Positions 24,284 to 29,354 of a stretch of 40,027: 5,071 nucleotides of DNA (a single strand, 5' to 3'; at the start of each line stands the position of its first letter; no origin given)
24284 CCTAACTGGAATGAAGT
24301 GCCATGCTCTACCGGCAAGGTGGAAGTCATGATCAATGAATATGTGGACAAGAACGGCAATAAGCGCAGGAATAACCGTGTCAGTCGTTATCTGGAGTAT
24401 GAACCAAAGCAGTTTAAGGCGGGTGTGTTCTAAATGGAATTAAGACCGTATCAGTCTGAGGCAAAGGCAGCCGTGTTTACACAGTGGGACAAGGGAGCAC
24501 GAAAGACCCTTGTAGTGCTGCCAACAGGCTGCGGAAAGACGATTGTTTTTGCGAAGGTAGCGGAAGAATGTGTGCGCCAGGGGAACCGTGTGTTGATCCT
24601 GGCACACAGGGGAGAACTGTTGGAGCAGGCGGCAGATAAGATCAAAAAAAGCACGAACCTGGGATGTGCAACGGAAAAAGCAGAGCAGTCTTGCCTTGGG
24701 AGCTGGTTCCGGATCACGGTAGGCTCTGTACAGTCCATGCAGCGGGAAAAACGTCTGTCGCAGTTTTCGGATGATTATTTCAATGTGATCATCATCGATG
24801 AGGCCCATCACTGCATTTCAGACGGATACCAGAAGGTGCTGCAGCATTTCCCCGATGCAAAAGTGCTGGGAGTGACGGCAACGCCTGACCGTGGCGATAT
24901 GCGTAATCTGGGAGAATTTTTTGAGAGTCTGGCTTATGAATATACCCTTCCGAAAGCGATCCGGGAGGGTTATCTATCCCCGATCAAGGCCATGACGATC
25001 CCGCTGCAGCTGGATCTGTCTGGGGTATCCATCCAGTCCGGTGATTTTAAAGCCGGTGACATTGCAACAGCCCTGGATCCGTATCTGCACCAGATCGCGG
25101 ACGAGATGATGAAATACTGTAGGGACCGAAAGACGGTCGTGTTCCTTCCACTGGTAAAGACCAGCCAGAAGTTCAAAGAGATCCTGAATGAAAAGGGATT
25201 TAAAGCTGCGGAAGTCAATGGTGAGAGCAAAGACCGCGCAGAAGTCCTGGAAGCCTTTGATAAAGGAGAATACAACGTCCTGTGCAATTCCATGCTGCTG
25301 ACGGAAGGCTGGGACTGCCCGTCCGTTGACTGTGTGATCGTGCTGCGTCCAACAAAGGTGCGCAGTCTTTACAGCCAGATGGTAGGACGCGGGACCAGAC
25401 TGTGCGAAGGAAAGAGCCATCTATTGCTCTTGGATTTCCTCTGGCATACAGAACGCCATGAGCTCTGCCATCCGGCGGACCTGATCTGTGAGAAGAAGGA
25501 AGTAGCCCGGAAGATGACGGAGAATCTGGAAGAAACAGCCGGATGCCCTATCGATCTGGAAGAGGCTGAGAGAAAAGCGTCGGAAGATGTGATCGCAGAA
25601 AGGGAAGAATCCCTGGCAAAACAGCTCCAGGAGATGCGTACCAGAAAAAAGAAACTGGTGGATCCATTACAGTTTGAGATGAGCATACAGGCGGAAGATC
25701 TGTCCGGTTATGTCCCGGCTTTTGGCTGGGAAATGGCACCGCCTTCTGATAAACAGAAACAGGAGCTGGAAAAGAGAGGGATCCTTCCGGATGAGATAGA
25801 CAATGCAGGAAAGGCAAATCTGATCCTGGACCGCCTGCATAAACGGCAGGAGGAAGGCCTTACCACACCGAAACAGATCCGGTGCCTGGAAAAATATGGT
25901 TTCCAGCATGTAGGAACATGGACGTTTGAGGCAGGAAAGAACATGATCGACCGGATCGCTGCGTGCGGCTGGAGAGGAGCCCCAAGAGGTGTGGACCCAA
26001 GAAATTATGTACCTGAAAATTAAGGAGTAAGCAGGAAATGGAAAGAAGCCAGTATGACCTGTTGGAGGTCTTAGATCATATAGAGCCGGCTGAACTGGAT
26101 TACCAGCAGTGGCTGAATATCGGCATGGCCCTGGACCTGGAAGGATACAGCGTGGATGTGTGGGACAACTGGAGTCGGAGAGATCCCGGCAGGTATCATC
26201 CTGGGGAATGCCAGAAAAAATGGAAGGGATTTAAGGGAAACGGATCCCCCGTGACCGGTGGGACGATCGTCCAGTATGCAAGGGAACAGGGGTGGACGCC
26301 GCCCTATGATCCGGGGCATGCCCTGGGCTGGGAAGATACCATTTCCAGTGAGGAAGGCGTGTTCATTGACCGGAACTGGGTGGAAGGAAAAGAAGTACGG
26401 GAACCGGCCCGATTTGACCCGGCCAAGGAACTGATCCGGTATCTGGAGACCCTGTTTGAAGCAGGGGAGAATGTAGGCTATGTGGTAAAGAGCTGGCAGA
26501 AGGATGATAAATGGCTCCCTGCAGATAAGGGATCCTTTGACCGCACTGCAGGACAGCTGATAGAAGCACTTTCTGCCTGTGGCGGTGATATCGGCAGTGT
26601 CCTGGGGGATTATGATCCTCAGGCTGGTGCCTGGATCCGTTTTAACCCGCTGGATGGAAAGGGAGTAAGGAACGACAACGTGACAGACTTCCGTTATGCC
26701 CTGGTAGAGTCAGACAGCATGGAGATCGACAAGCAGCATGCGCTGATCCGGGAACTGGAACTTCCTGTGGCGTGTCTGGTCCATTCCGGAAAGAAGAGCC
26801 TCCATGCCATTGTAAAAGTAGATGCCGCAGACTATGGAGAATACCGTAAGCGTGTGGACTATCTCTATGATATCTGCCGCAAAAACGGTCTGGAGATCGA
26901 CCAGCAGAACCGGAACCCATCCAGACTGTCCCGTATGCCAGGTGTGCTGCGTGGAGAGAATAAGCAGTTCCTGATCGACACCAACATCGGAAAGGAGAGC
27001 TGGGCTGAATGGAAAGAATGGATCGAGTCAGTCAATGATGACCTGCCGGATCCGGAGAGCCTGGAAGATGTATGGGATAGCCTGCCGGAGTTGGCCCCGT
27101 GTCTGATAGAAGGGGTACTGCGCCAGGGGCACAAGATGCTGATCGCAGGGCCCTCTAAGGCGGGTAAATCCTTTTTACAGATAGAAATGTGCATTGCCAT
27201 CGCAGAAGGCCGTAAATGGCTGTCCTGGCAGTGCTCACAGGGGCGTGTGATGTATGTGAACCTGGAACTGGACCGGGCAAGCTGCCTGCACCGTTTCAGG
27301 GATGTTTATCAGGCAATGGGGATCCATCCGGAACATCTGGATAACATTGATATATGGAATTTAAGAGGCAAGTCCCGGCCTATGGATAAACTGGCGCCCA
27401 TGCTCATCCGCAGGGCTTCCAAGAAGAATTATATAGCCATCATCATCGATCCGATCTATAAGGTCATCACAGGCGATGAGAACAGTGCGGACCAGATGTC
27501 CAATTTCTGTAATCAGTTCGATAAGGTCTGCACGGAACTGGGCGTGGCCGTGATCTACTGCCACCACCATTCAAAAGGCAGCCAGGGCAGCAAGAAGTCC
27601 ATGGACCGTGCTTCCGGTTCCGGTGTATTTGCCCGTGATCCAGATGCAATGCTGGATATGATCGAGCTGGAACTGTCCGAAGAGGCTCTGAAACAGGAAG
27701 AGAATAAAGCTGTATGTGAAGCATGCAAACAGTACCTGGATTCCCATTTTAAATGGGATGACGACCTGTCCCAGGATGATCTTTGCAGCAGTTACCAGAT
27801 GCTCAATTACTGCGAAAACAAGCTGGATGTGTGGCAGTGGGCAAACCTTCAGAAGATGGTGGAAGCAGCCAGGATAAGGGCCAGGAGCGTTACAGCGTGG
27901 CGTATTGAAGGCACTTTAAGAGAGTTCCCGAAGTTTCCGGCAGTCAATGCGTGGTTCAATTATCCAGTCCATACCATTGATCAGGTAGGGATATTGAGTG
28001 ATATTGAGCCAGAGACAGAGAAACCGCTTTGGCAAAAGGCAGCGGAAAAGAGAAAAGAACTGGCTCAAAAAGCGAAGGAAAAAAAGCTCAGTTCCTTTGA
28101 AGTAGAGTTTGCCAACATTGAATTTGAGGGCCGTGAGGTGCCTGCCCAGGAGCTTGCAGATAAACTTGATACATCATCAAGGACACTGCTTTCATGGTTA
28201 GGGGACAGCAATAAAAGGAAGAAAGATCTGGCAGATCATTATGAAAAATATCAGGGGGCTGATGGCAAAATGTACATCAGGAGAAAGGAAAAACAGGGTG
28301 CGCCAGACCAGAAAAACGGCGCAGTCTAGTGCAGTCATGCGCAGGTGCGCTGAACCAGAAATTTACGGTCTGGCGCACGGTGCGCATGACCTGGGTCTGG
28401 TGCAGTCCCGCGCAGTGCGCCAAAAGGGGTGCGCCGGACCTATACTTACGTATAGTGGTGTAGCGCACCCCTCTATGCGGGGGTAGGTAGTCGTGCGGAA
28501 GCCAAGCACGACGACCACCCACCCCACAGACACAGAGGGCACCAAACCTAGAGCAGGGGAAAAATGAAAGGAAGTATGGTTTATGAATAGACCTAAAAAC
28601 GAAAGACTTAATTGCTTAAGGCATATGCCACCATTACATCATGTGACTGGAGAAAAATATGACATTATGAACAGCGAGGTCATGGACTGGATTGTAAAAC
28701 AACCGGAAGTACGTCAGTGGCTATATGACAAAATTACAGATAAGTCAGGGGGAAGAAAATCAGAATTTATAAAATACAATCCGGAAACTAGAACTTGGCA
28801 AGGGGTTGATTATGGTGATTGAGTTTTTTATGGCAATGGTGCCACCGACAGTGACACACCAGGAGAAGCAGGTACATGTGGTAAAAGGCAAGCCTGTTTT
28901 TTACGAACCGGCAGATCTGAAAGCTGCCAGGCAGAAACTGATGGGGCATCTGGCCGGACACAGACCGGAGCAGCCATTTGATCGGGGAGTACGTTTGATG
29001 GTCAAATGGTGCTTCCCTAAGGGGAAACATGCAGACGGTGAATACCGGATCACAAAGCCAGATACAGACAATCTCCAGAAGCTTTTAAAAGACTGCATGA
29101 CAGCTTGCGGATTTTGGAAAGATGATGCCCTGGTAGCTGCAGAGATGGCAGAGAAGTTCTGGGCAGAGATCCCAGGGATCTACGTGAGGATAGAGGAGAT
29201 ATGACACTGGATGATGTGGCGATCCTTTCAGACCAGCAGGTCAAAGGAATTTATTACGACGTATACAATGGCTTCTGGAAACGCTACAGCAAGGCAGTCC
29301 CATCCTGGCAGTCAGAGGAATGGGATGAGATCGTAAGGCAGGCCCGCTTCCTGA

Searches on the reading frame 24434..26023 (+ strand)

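Call 35: search_protein_families(library=phrogs, proteins=[window:24434-26023:+], max_evalue=0.001)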
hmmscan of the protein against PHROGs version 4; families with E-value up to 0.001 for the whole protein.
window:24434-26023:+ (529 aa): 10 families
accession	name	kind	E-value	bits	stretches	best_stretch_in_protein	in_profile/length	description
phrog_16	-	DNA, RNA and nucleotide metabolism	2.5e-108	364.6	1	1-519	271-746/986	DNA helicase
phrog_16694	-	unknown function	1.1e-26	94.2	2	2-201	274-501/1010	-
phrog_9690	-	DNA, RNA and nucleotide metabolism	4.4e-15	56.5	1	115-336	37-269/306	DNA helicase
phrog_62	-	DNA, RNA and nucleotide metabolism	4.3e-14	51.9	2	1-151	695-849/1881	DNA helicase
phrog_3830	-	unknown function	3.5e-08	33.1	1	3-186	267-473/1032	-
phrog_34481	-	unknown function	5.7e-07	30.5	1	5-72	33-100/132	-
phrog_16259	-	DNA, RNA and nucleotide metabolism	8.9e-07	29.5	1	3-127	118-236/330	DNA helicase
phrog_2488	-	DNA, RNA and nucleotide metabolism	7.1e-05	22.7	0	3-72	19-93/579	DNA helicase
phrog_32711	-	unknown function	0.0001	21.3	0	280-328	396-444/956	-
phrog_27849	-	unknown function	0.0005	19.3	0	224-330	438-552/664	-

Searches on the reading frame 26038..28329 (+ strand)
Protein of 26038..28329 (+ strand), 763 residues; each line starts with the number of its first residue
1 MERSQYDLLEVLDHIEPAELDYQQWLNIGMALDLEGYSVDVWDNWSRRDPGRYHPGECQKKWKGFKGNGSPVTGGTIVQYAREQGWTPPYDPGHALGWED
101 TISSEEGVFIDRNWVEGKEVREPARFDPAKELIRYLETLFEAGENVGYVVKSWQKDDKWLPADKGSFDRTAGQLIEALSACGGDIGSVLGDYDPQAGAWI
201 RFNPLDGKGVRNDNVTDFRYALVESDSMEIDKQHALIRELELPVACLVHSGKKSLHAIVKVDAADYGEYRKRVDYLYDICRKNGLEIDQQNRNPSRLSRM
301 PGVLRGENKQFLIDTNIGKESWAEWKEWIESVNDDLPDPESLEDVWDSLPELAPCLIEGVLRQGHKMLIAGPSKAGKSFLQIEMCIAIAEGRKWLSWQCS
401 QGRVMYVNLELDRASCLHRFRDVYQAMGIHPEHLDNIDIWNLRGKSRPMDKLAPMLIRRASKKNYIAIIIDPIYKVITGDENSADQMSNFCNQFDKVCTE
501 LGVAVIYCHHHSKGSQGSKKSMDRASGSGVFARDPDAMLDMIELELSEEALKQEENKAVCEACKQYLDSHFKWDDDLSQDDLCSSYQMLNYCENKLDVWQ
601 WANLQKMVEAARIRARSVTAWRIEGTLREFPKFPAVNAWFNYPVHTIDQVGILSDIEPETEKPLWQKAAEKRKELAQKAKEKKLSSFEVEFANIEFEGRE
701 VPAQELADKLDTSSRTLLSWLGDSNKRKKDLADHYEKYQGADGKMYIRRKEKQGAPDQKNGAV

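Call 35: search_protein_families(library=phrogs, proteins=[window:26038-28329:+], max_evalue=0.001)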
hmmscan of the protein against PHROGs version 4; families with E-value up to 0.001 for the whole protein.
window:26038-28329:+ (763 aa): 13 families
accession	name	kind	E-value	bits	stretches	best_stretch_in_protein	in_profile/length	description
phrog_2597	-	DNA, RNA and nucleotide metabolism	0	1199.5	1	3-729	2-734/747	DNA primase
phrog_906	-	DNA, RNA and nucleotide metabolism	7.4e-20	72.3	1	346-528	510-683/872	DNA polymerase/primase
phrog_3123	-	unknown function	6.1e-14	52.5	1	354-527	331-522/583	-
phrog_6012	-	DNA, RNA and nucleotide metabolism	3.6e-12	47.2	1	358-529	142-314/447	DNA helicase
phrog_2850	-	unknown function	3.4e-11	43.7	1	368-514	162-310/465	-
phrog_239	-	DNA, RNA and nucleotide metabolism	5.9e-11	43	1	357-539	352-551/801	DNA primase/helicase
phrog_1284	-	unknown function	1.3e-08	35.6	1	356-513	27-186/306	-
phrog_25693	-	unknown function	3.2e-08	33.6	1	354-529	40-226/405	-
phrog_19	-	DNA, RNA and nucleotide metabolism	3e-07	30.7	1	359-541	348-537/621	DnaB-like replicative helicase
phrog_29234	-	unknown function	9.1e-07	28.3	1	10-89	245-324/887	-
phrog_3022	-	DNA, RNA and nucleotide metabolism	1.5e-05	24.6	1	9-91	213-323/788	DNA primase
phrog_243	-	DNA, RNA and nucleotide metabolism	0.00016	21.8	0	466-520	144-201/273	DnaB-like replicative helicase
phrog_3228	-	DNA, RNA and nucleotide metabolism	0.00023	20.6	1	335-529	351-542/766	replicative helicase-primase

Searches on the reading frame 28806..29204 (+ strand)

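Call 35: search_protein_families(library=phrogs, proteins=[window:28806-29204:+], max_evalue=0.001)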
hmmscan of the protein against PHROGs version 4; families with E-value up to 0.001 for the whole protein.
window:28806-29204:+ (132 aa): 3 families
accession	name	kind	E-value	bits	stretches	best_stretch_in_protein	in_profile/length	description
phrog_140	-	DNA, RNA and nucleotide metabolism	1.8e-39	136.7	1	1-132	35-168/219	RusA-like Holliday junction resolvase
phrog_34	-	DNA, RNA and nucleotide metabolism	2.1e-06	28.6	1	53-110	122-169/259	RusA-like Holliday junction resolvase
phrog_1532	-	unknown function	0.00032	21.4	1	86-111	25-50/80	-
